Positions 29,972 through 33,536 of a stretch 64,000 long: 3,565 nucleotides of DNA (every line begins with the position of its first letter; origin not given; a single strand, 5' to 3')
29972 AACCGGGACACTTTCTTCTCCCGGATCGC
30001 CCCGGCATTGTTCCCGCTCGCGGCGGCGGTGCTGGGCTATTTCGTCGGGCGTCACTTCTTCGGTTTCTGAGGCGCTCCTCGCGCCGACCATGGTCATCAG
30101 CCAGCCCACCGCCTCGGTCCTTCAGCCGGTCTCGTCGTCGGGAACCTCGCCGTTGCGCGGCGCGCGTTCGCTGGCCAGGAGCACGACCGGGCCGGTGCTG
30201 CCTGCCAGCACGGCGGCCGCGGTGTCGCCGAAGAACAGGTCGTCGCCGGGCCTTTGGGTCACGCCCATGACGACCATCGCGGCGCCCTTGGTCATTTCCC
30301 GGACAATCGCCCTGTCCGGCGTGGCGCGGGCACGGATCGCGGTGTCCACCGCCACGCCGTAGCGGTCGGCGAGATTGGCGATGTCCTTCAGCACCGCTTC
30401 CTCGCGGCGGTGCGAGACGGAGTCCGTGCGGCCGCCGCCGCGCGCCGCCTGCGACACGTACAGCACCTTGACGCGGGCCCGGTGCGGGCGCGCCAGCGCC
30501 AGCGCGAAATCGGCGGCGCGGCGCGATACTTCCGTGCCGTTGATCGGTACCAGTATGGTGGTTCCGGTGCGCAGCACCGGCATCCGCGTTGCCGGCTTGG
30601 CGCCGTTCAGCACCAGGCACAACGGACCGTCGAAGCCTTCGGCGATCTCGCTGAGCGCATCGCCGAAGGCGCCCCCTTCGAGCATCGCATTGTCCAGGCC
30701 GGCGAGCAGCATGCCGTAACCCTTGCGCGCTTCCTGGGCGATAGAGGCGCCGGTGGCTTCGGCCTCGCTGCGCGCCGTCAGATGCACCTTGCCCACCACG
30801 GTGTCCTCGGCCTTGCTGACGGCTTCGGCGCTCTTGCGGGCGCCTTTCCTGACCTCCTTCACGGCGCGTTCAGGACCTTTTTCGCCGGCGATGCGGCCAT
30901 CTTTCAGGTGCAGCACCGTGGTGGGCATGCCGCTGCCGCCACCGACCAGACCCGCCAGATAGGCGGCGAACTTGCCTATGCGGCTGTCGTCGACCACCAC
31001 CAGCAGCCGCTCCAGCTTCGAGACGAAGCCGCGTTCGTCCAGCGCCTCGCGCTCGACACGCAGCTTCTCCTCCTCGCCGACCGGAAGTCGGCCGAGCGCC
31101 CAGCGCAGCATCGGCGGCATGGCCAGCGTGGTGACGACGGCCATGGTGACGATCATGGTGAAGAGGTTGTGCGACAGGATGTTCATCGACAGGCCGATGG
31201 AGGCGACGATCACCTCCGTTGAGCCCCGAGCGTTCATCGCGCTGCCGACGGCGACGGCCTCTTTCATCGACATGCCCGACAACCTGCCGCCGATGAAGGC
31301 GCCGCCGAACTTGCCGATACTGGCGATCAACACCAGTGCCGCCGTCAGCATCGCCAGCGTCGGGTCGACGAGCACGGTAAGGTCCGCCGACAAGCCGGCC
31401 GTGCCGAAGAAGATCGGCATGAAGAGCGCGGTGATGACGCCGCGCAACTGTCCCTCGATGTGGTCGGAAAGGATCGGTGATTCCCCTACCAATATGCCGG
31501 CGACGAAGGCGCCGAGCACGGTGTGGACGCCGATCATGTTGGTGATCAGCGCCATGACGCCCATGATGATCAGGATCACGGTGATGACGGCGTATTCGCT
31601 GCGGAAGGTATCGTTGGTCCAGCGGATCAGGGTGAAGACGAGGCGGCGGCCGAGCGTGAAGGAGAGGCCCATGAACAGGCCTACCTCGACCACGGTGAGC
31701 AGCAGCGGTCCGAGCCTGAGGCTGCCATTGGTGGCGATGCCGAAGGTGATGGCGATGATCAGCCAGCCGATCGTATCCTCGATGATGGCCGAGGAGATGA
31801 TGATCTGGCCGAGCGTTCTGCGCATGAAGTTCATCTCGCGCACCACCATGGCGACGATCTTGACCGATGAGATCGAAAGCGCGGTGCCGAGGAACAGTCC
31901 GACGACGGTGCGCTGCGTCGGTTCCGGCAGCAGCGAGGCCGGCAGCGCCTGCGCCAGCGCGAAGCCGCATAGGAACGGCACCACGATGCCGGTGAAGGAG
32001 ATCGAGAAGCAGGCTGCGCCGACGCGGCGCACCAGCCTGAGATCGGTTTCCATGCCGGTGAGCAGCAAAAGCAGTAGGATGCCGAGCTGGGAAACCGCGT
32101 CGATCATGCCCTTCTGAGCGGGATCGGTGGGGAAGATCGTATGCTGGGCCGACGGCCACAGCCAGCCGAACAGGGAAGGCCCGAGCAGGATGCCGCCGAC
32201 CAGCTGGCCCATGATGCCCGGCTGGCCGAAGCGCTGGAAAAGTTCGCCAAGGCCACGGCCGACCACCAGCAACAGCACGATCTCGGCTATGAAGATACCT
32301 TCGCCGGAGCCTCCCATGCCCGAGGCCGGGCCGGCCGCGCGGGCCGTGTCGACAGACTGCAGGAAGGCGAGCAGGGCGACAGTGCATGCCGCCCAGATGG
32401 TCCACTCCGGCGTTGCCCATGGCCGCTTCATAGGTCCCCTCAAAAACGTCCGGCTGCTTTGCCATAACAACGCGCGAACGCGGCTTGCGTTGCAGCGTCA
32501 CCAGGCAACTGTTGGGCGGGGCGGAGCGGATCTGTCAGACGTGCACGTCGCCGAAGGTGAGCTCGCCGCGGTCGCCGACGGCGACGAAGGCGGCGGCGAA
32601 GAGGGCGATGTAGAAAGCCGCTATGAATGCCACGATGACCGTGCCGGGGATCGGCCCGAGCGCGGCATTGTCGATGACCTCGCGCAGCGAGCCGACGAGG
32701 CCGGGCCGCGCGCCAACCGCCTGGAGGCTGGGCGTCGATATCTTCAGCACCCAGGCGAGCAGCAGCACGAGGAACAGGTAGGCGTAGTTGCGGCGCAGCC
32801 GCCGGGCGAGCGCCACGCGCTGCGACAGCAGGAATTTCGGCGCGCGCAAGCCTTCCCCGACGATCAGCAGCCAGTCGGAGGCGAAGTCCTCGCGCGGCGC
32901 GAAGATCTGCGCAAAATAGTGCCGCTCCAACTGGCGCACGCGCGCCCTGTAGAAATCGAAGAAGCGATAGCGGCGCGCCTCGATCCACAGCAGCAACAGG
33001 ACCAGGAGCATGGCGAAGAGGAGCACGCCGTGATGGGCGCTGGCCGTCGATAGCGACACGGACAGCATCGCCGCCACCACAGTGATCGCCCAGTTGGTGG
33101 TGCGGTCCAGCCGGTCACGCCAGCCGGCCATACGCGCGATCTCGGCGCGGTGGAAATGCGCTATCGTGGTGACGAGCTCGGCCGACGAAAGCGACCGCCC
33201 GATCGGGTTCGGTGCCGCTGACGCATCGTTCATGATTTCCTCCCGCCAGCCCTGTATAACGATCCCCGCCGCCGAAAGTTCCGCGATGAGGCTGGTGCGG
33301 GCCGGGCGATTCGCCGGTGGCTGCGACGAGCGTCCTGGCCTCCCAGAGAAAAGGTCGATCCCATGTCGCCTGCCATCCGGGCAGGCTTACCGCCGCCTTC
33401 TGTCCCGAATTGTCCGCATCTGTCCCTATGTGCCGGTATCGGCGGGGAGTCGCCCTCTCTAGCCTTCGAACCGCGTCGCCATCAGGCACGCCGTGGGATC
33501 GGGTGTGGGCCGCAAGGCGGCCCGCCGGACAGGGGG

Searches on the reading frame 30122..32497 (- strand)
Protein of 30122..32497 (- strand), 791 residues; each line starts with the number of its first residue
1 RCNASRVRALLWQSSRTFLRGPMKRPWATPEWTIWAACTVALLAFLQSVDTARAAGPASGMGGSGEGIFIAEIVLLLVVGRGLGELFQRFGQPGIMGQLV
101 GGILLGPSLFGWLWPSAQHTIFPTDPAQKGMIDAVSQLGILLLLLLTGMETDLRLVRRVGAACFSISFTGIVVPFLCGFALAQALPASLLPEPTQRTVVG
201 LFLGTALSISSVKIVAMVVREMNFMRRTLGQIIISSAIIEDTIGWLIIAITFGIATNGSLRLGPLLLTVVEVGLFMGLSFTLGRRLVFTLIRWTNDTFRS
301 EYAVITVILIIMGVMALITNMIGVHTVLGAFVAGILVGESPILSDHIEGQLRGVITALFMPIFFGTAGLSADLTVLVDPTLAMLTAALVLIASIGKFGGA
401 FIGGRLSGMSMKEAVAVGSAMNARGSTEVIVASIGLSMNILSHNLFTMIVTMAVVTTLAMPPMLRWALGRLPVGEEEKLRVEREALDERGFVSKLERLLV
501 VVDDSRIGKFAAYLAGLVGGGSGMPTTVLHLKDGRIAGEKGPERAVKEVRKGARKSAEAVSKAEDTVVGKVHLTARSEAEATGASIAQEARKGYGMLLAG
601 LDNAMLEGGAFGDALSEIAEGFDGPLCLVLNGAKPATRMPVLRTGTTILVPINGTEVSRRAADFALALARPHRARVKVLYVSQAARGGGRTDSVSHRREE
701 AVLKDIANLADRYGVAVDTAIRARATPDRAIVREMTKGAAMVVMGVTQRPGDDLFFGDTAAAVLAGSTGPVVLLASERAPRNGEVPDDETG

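Call 51: search_protein_families(library=pfam, proteins=[window:30122-32497:-], max_evalue=0.00001)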
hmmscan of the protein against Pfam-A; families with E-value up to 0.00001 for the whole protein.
window:30122-32497:- (791 aa): 2 families
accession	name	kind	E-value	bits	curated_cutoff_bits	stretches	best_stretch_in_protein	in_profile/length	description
PF00999.27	Na_H_Exchanger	-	5.3e-51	174.1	26.2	1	77-466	5-371/375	Sodium/hydrogen exchanger, transmembrane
PF00582.32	Usp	-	2.8e-17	64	24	1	647-773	4-139/141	Universal stress protein family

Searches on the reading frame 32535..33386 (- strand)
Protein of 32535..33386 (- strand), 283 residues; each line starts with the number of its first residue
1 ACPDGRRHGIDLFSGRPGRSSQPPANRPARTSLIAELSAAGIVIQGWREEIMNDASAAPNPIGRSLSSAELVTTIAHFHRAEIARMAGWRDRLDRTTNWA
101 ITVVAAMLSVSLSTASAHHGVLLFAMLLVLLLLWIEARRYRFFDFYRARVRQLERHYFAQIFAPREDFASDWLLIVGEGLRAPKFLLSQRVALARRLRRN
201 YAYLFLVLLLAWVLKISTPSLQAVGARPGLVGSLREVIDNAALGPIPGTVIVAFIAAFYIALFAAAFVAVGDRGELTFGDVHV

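Call 87: search_protein_families(library=pfam, proteins=[window:32535-33386:-], max_evalue=0.0001)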
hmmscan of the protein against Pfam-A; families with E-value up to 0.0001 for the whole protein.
window:32535-33386:- (283 aa): 1 family
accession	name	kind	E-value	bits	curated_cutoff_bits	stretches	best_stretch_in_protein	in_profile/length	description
PF10028.14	DUF2270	-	7e-64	215.3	25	1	76-264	1-182/184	Predicted integral membrane protein (DUF2270)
